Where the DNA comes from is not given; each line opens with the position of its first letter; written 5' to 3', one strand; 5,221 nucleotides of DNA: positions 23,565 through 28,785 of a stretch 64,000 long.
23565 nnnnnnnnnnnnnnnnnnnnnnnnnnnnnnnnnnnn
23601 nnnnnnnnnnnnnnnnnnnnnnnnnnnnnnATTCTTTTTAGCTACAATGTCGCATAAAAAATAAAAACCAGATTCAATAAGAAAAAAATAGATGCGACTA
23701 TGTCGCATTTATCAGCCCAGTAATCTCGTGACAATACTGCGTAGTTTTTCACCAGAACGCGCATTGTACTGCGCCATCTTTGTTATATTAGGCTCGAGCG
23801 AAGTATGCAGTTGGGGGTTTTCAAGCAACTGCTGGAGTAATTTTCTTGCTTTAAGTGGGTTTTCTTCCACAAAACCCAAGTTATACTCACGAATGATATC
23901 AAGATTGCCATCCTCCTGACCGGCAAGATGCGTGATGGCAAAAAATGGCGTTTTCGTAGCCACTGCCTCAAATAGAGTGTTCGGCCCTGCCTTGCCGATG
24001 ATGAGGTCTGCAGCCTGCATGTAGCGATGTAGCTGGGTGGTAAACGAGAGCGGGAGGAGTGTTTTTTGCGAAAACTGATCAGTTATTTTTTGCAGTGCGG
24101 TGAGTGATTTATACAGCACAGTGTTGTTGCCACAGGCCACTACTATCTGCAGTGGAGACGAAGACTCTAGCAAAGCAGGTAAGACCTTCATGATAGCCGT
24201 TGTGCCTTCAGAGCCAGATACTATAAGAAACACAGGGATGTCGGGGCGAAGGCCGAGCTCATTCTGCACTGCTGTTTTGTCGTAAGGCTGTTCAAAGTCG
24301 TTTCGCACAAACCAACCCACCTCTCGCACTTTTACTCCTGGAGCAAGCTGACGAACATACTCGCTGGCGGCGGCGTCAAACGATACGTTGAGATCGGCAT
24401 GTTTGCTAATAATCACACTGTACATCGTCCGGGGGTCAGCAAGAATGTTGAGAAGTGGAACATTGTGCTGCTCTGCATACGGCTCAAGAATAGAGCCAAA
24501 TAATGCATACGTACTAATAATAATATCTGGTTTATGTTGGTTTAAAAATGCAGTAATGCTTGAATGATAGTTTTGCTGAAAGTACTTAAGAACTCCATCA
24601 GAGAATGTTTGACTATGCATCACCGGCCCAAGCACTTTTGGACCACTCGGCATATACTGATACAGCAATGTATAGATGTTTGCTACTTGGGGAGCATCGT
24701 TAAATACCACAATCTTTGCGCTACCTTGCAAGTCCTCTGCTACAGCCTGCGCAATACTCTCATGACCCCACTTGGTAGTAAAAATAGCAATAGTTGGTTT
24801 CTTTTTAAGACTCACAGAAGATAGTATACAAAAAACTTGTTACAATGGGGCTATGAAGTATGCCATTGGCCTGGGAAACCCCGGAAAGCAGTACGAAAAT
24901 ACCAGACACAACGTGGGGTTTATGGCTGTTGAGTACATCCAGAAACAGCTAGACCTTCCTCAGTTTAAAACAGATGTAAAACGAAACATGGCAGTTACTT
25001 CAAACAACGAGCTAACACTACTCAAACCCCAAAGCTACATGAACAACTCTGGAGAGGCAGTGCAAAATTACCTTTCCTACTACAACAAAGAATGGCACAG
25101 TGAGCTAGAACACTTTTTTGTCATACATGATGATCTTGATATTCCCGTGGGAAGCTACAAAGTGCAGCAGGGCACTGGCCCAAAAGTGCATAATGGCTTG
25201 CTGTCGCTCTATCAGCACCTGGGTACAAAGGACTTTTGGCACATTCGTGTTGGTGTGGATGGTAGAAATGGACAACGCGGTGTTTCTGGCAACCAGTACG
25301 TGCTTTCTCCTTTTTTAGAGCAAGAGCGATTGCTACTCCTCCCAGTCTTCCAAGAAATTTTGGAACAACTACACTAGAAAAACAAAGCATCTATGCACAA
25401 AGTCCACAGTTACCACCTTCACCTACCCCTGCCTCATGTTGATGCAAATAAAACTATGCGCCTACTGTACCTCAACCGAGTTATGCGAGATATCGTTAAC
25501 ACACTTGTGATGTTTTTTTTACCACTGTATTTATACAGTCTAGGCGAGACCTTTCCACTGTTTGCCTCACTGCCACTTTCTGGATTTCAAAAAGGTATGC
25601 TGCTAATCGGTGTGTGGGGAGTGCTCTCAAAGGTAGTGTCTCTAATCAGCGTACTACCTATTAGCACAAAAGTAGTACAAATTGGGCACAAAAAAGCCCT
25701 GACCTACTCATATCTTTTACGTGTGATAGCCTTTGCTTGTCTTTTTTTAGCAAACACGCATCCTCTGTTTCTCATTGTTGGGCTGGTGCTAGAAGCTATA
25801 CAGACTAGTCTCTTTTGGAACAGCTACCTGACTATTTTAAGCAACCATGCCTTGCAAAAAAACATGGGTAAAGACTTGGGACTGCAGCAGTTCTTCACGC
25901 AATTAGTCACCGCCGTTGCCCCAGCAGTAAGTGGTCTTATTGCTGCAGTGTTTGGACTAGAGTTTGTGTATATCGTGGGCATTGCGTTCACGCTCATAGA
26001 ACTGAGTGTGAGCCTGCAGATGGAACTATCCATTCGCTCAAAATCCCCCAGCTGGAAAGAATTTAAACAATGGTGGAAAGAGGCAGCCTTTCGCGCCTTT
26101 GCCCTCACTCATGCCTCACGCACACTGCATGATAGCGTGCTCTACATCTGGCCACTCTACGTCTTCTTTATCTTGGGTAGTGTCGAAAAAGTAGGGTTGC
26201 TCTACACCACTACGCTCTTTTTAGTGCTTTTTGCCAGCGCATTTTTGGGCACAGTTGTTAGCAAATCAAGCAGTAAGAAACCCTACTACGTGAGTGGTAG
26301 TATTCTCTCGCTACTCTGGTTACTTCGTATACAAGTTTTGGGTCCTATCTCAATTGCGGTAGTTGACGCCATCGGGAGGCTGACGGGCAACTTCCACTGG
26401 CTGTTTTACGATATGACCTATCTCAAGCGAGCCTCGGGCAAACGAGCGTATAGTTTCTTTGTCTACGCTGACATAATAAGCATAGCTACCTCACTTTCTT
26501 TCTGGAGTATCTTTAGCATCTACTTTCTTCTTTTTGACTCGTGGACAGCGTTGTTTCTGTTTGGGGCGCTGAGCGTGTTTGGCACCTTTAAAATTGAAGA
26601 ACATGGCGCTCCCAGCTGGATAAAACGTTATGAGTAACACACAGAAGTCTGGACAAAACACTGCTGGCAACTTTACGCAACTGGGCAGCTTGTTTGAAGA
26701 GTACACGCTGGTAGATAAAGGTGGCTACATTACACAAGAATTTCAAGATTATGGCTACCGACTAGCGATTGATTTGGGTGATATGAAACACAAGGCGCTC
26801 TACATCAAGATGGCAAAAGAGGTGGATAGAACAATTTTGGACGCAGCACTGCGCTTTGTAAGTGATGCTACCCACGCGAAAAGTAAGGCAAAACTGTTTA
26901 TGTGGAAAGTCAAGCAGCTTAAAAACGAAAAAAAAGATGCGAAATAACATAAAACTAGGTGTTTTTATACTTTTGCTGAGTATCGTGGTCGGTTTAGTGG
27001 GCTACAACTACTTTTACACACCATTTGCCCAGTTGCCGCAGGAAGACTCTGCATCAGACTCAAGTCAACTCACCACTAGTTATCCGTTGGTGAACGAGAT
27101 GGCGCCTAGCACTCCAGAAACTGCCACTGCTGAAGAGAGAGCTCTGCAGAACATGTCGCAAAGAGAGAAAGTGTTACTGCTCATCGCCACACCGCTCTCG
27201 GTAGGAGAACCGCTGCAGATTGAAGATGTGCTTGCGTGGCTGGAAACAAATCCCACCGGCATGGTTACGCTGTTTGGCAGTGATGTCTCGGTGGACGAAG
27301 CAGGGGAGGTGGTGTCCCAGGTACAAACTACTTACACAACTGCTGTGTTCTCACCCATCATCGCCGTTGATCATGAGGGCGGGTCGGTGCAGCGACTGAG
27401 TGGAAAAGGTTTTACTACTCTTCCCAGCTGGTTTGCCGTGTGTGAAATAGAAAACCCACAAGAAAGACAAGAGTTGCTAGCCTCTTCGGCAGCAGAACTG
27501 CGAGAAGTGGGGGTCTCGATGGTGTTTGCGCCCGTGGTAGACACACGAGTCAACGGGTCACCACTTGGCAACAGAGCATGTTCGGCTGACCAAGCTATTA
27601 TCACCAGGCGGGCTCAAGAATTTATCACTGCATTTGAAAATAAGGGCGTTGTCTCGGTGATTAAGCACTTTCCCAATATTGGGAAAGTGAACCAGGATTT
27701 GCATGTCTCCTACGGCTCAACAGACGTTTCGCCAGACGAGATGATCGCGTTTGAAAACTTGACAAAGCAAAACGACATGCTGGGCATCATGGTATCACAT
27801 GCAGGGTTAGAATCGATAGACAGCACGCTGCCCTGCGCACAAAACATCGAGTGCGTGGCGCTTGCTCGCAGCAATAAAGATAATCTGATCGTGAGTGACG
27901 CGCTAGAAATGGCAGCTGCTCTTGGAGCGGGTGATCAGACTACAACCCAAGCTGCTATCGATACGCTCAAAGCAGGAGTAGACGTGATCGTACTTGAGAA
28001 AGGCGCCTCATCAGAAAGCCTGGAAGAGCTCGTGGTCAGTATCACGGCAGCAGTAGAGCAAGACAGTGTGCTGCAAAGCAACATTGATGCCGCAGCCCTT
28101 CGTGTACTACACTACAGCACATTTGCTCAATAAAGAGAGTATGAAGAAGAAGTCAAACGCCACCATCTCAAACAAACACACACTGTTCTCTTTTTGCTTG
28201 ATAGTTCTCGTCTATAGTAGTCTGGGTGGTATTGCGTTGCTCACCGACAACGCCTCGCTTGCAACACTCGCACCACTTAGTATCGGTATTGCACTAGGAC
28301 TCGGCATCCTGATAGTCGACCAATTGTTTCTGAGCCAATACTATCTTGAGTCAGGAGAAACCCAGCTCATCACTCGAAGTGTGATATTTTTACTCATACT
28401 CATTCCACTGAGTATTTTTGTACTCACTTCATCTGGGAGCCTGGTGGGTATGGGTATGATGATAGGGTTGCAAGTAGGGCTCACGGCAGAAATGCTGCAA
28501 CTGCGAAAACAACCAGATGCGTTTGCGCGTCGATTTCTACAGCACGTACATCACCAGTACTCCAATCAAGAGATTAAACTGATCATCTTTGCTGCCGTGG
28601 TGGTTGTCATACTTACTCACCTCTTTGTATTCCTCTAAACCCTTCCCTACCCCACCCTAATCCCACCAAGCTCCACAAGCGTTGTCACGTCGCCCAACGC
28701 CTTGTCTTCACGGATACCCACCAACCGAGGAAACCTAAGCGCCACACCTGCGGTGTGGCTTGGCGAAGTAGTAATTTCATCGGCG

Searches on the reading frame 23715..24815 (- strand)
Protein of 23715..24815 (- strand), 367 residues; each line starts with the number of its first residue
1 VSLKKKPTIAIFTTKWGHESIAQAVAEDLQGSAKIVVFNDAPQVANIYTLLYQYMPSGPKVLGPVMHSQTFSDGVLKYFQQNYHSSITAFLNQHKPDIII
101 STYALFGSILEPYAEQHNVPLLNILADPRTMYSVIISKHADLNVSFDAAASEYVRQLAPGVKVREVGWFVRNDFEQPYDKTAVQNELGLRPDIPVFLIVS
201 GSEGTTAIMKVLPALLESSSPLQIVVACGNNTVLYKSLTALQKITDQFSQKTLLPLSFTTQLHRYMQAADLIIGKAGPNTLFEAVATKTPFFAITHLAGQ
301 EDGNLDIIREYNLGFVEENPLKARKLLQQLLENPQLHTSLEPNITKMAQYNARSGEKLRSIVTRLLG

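Call 23: search_protein_families(library=pfam, proteins=[window:23715-24815:-], max_evalue=0.01)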
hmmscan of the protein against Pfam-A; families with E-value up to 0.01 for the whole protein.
window:23715-24815:- (367 aa): 2 families
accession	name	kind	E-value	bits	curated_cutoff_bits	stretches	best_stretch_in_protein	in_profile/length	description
PF04101.22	Glyco_tran_28_C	-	3e-10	40.8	22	1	197-335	3-142/166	Glycosyltransferase family 28 C-terminal domain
PF06925.17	MGDG_synth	-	1.3e-05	25.8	25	1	72-141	66-139/169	Monogalactosyldiacylglycerol (MGDG) synthase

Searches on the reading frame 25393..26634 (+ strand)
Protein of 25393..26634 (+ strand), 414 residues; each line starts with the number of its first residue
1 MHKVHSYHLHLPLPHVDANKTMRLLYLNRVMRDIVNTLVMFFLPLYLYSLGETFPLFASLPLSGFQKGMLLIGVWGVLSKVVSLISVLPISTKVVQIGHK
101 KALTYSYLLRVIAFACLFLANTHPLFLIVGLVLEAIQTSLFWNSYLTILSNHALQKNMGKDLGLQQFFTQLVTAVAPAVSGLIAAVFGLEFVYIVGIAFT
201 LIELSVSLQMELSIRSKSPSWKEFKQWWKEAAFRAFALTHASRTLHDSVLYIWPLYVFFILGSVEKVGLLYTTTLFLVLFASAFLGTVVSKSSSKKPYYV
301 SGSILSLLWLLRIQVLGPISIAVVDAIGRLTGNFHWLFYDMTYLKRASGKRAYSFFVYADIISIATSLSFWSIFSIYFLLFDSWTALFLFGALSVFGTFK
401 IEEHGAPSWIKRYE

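Call 24: search_protein_families(library=pfam, proteins=[window:25393-26634:+], max_evalue=0.01)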
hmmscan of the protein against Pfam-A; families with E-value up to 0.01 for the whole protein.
window:25393-26634:+ (414 aa): 1 family
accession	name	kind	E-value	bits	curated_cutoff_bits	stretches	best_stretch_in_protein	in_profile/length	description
PF07690.21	MFS_1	-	7.6e-12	45.2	33.4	1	30-309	6-282/347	Major Facilitator Superfamily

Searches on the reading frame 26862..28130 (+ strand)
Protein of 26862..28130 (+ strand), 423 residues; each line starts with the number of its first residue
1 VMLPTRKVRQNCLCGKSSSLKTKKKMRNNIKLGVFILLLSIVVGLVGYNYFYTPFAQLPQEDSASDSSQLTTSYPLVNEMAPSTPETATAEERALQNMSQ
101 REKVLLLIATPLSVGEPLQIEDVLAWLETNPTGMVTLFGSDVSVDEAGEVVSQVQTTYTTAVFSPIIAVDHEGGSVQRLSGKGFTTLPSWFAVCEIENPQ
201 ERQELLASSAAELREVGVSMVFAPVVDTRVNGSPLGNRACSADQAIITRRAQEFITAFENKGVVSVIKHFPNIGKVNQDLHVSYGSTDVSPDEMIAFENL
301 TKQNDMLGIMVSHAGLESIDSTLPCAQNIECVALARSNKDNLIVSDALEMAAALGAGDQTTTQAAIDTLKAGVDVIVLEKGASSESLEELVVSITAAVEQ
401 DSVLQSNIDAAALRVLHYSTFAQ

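Call 24: search_protein_families(library=pfam, proteins=[window:26862-28130:+], max_evalue=0.01)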
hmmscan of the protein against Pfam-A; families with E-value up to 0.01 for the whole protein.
window:26862-28130:+ (423 aa): 1 family
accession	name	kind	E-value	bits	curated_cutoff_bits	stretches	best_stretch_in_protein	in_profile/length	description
PF00933.27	Glyco_hydro_3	-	1e-37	130.7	27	1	122-416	19-314/316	Glycosyl hydrolase family 3 N terminal domain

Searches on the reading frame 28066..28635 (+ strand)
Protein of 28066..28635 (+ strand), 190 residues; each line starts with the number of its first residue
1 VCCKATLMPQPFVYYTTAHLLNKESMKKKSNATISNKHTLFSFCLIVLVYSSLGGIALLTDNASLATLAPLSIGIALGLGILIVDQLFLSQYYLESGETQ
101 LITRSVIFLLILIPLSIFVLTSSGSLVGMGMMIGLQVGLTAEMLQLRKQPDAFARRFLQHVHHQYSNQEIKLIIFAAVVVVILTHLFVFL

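Call 24: search_protein_families(library=pfam, proteins=[window:28066-28635:+], max_evalue=0.01)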
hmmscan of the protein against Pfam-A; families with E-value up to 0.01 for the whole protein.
window:28066-28635:+ (190 aa): 1 family
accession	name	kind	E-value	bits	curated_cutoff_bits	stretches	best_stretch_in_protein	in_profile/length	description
PF01102.23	Glycophorin_A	-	0.0018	19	30.1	1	156-188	46-78/114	Glycophorin A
